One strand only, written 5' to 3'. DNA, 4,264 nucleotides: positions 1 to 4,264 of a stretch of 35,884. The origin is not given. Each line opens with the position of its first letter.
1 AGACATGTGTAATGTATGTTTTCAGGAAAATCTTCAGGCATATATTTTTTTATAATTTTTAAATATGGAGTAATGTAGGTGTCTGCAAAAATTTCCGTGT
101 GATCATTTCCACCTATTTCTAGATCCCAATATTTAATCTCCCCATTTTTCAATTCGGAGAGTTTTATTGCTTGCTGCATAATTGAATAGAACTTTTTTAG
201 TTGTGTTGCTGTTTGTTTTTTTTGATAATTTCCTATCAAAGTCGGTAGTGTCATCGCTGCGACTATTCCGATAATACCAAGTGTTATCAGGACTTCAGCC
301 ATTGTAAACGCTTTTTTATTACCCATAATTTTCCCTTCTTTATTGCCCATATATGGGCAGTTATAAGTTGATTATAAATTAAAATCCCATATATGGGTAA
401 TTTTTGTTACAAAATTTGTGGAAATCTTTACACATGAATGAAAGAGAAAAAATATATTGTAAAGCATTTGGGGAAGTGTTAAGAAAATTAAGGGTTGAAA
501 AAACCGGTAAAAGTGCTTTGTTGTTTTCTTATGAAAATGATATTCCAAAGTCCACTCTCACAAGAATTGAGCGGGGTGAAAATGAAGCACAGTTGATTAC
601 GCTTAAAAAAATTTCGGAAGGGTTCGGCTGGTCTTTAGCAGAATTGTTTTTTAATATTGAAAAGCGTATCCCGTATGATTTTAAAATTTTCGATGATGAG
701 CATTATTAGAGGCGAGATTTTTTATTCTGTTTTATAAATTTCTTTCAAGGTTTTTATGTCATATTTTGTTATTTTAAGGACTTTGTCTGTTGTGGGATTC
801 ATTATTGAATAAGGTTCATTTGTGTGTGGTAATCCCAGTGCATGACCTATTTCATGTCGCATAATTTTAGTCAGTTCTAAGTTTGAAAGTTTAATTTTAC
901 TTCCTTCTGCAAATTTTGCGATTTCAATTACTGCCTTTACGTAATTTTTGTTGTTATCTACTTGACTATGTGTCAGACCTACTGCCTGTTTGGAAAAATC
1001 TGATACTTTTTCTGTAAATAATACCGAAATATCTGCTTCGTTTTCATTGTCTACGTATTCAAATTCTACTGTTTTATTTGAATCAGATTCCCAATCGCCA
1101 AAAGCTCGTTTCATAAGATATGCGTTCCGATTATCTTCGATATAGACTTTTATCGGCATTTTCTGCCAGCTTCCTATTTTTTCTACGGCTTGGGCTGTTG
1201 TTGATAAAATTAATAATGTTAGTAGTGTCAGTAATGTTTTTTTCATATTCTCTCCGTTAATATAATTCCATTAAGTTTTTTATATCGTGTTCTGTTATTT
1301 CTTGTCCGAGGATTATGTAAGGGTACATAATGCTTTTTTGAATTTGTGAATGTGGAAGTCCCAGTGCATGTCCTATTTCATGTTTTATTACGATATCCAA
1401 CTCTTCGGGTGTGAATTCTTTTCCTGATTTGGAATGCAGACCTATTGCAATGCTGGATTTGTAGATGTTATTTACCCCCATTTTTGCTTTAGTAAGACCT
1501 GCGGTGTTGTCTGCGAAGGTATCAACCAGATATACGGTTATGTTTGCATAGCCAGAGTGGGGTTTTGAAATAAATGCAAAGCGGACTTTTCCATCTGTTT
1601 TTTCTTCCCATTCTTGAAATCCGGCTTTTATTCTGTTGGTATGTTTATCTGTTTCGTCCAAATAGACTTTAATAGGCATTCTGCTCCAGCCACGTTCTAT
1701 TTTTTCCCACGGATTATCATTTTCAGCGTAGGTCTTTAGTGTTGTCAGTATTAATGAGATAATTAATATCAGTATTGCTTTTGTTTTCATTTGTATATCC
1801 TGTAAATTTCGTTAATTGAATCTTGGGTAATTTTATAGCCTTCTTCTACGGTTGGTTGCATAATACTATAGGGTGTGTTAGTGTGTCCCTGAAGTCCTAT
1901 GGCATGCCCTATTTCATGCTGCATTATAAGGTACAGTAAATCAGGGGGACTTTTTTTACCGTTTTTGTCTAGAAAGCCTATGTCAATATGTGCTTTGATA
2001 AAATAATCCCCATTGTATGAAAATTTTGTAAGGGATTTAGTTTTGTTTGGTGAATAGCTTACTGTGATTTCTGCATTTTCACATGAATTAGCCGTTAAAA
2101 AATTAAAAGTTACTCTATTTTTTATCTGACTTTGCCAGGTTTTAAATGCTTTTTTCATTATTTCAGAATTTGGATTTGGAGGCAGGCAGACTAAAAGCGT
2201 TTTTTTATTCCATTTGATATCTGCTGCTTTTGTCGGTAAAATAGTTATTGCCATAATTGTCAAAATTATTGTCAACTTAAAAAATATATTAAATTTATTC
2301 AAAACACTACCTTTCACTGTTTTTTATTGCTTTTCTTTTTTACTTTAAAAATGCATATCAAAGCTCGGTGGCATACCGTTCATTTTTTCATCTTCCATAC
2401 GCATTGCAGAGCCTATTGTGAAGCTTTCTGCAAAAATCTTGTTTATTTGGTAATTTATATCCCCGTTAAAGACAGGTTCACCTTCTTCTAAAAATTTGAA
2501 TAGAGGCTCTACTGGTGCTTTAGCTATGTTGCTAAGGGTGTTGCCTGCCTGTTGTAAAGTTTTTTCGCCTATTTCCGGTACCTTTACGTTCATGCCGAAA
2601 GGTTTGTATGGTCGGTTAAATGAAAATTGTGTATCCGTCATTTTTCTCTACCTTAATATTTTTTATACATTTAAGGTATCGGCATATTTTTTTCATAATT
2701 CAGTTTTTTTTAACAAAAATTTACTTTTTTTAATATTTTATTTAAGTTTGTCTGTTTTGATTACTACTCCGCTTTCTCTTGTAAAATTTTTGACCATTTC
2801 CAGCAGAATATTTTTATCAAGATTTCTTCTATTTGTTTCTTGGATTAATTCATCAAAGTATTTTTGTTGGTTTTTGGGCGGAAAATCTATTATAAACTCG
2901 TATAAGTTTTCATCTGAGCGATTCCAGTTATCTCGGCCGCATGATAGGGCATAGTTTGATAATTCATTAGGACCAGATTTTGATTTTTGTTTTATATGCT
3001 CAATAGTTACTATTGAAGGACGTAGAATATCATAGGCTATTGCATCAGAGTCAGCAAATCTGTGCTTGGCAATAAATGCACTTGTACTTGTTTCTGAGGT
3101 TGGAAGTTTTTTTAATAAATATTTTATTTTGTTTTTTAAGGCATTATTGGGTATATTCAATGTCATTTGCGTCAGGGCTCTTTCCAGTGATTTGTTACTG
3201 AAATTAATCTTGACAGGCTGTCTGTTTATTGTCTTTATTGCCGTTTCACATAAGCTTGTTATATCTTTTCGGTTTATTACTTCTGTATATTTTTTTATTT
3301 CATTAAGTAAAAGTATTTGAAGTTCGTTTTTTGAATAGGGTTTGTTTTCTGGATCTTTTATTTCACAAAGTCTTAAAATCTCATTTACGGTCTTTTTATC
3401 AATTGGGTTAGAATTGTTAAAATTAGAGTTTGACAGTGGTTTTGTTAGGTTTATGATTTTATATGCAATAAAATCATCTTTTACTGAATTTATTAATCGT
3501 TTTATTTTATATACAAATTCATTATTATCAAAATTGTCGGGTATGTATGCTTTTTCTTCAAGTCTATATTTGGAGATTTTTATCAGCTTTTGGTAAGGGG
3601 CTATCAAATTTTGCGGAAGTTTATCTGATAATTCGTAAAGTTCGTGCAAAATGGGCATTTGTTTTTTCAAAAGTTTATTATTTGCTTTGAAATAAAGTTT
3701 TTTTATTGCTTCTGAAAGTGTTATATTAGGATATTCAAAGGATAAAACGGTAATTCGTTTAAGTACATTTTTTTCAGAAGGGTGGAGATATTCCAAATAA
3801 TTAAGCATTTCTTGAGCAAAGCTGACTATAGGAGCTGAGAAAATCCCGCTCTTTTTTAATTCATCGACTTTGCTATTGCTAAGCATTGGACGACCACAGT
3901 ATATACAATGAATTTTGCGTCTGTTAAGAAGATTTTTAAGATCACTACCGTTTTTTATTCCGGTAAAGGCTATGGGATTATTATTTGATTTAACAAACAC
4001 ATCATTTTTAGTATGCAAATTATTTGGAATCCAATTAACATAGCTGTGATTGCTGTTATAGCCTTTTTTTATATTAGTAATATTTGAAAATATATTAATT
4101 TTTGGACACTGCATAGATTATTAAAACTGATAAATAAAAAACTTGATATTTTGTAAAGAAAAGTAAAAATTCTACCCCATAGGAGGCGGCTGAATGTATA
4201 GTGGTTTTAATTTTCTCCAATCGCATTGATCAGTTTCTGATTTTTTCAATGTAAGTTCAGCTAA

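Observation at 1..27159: Three dispersed head-to-head XRE-HTH / prepilin gene cassettes, each with a private operator-like motif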

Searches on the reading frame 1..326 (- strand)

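Call 9: search_protein_families(library=pfam, proteins=[window:1-326:-], max_evalue=0.1)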
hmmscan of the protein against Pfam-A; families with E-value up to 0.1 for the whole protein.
window:1-326:- (108 aa): 2 families
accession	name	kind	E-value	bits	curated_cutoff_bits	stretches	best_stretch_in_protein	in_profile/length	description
PF07963.17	N_methyl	-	1.5e-05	24.8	21.2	1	1-26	1-26/27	Prokaryotic N-terminal methylation motif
PF20318.3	DUF6613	-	2.1e-05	25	24.3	1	29-92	1-59/200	Family of unknown function (DUF6613)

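Call 10: search_protein_families(library=ncbifam, proteins=[window:1-326:-], max_evalue=0.1)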
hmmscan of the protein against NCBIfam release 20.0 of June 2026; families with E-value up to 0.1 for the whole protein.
window:1-326:- (108 aa): 11 families
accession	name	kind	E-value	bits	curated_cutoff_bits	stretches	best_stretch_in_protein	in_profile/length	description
NF041013.1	T4P_ComGE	equivalog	1.2e-09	38.1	49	1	3-63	2-66/83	competence type IV pilus minor pilin ComGE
NF007862.0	PRK10574.1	equivalog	3.7e-06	27.1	138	1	2-66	2-65/145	prepilin peptidase-dependent pilin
TIGR01710.1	typeII_sec_gspG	equivalog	1.2e-05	25.3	88.85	1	6-63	2-58/134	type II secretion system major pseudopilin GspG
TIGR02532.1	IV_pilin_GFxxxE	domain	4.4e-05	23.2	16.3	1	5-27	2-24/24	prepilin-type N-terminal cleavage/methylation domain-containing protein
TIGR01708.2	typeII_sec_gspH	equivalog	5.9e-05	23.1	80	1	6-62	3-59/169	type II secretion system minor pseudopilin GspH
NF040982.1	ComGD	equivalog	8.2e-05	23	70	1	4-52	1-52/139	competence type IV pilus minor pilin ComGD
NF041775.1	typeIV_PilA_Myxo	equivalog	0.00048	20.2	400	1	4-49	10-58/214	type IV pilin protein PilA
NF040999.1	pilin_ComGC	equivalog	0.0006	20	75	1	4-63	1-59/84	competence type IV pilus major pilin ComGC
NF041002.1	pilin_ComGF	equivalog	0.0086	16.3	80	1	4-53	1-51/139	competence type IV pilus minor pilin ComGF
NF007848.0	PRK10557.1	equivalog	0.044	13.1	120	1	3-48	9-57/192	prepilin peptidase-dependent protein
NF007800.0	PRK10506.1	equivalog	0.094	12.5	158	0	2-53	6-60/163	prepilin peptidase-dependent protein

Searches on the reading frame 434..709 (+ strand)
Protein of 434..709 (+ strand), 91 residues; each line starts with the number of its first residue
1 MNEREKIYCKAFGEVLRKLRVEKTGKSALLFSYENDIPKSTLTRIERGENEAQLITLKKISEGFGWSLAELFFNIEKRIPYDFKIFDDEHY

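Call 9: search_protein_families(library=pfam, proteins=[window:434-709:+], max_evalue=0.1)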
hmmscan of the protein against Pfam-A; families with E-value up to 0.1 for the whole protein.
window:434-709:+ (91 aa): 2 families
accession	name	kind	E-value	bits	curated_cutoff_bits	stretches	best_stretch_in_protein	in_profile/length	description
PF01381.28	HTH_3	-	4e-06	27.2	23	1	36-71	20-55/55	Helix-turn-helix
PF13560.12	HTH_31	-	0.053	14.3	27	1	11-64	1-54/64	Helix-turn-helix domain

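Call 10: search_protein_families(library=ncbifam, proteins=[window:434-709:+], max_evalue=0.1)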
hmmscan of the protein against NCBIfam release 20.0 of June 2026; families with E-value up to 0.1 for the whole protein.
window:434-709:+ (91 aa): 3 families
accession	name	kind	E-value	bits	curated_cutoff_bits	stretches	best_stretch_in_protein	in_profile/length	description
NF006015.0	PRK08154.1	subfamily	0.00065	18.9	204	1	3-76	22-94/314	anaerobic benzoate catabolism transcriptional regulator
NF046032.1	TransRegSlrRBacil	equivalog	0.00083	19.5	250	1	13-73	3-63/149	HTH-type transcriptional regulator SlrR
NF041951.1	phage_RstR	subfamily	0.004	17.4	80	1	12-79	3-69/108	RstR family transcriptional repressor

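Call 35: find_encoding_contigs(protein=window:434-709:+, flank=8000, max_places=4)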
Protein window:434-709:+ (91 aa): 6 contigs read that carry it; 4 places shown.
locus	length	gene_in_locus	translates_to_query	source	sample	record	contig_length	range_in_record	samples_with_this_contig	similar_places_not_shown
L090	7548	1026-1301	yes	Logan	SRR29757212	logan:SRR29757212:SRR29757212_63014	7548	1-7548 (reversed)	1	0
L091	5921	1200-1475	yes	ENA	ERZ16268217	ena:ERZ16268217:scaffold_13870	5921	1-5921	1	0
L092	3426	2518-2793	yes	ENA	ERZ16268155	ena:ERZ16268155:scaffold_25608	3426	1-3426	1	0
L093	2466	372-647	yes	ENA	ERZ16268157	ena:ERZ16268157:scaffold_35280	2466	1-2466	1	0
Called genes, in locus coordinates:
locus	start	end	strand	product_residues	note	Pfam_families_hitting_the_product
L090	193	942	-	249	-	PF20318:DUF6613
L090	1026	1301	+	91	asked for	PF01381:HTH_3 (weak)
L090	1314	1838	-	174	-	PF13582:Reprolysin_3 (weak), PF00413:Peptidase_M10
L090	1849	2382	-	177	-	PF00413:Peptidase_M10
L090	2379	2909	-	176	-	PF00413:Peptidase_M10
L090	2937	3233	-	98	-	-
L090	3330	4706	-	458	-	-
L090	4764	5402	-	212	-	PF00814:TsaD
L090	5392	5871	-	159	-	PF02367:TsaE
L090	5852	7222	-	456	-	PF00990:GGDEF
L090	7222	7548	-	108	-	?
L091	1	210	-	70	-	?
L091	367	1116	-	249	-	PF20318:DUF6613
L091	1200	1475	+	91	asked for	PF01381:HTH_3 (weak)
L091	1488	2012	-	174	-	PF13582:Reprolysin_3 (weak), PF00413:Peptidase_M10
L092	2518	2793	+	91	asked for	PF01381:HTH_3 (weak)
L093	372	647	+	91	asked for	PF01381:HTH_3 (weak)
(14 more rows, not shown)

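Call 72: search_protein_families(library=padloc, proteins=[L090:193-942:-, window:434-709:+], max_evalue=0.01)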
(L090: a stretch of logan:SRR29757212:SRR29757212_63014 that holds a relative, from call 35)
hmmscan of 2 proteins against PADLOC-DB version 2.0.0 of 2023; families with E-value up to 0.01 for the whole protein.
L090:193-942:- (249 aa): 0 families

window:434-709:+ (91 aa): 2 families
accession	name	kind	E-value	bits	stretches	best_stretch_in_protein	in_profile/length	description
PDLC03665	Control_protein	-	1.5e-09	36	1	11-77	8-76/77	control protein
PDLC02926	HTH_VI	-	2.9e-09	35.1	1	12-76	2-65/92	-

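Call 98: search_protein_families(library=phrogs, proteins=[window:434-709:+], max_evalue=0.001)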
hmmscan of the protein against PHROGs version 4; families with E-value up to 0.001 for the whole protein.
window:434-709:+ (91 aa): 5 families
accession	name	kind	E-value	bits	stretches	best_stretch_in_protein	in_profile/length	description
phrog_8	-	transcription regulation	2.1e-06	28.4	1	11-80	76-144/346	transcriptional regulator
phrog_3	-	transcription regulation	6.7e-06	27.1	1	9-79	86-153/430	transcriptional repressor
phrog_4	-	transcription regulation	0.00013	22.1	1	6-77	132-197/400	transcriptional repressor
phrog_27318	-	unknown function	0.00023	21.5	1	10-73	3-64/289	-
phrog_3557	-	transcription regulation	0.00048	21.3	1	3-82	5-82/142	transcriptional regulator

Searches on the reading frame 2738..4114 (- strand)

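Call 44: search_protein_families(library=pfam, proteins=[window:2738-4114:-], max_evalue=0.01)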
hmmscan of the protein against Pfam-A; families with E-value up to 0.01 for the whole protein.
window:2738-4114:- (458 aa): 1 family
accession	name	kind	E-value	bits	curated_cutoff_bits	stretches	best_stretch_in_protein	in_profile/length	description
PF01844.29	HNH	-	7.7e-05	23.2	21.4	1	369-400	14-45/47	HNH endonuclease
